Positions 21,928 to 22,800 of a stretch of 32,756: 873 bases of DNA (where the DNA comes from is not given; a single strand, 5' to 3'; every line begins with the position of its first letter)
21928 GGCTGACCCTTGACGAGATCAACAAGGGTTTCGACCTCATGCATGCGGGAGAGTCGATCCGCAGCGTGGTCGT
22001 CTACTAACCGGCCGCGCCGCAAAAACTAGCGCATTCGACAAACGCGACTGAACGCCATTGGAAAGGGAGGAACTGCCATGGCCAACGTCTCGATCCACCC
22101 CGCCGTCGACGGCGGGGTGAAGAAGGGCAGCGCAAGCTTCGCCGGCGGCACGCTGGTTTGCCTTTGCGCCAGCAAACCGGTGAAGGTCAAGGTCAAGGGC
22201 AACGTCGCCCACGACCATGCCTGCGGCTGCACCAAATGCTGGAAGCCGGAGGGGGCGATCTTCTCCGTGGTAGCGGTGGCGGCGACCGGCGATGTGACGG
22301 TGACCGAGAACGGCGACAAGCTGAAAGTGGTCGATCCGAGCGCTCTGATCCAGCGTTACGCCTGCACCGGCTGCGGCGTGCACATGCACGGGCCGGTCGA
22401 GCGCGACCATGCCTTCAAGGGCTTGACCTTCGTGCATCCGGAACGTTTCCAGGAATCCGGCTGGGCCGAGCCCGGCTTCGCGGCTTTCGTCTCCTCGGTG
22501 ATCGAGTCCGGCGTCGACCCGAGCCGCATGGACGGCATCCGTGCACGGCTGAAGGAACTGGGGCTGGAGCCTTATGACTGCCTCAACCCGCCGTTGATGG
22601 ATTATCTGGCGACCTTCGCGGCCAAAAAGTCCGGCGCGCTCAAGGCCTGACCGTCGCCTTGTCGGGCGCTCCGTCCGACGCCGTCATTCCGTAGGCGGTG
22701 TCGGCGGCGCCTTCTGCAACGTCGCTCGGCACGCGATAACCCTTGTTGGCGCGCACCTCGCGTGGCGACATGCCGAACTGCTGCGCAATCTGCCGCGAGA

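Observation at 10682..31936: A 21-kb locus: two outward-facing BMP-family ABC importers bracket both demethylase modules; the substrate may be a methylated purine, nucleoside or similar heterocycle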

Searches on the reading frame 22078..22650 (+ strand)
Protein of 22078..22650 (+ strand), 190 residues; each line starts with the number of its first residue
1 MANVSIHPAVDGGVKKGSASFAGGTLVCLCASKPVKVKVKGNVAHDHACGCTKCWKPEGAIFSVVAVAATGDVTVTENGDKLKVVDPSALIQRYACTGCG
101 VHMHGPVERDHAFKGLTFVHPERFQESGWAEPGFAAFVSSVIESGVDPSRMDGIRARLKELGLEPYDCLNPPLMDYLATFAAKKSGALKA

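Call 4: search_protein_families(library=pfam, proteins=[window:22078-22650:+])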
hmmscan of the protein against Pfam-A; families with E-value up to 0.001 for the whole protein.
window:22078-22650:+ (190 aa): 1 family
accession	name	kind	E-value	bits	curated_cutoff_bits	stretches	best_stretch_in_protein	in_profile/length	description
PF04828.22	GFA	-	5.7e-09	36.5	24.3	1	28-128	6-103/115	Glutathione-dependent formaldehyde-activating enzyme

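Call 41: search_protein_families(library=ncbifam, proteins=[window:22078-22650:+], max_evalue=1e-8)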
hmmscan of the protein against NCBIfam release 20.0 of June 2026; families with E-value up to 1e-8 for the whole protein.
window:22078-22650:+ (190 aa): 2 families
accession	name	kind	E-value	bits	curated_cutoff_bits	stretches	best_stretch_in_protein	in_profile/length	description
NF003829.0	PRK05417.1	subfamily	3e-98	327.2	249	1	2-189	2-190/191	glutathione-dependent formaldehyde-activating enzyme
TIGR02820.1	formald_GSH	equivalog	1.2e-94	315.3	234.55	1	6-184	2-181/182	S-(hydroxymethyl)glutathione synthase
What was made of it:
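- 22078..22650 (+): S-(hydroxymethyl)glutathione synthase (Gfa). TIGR02820, 315 bits against a cutoff of 235 (call 41).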
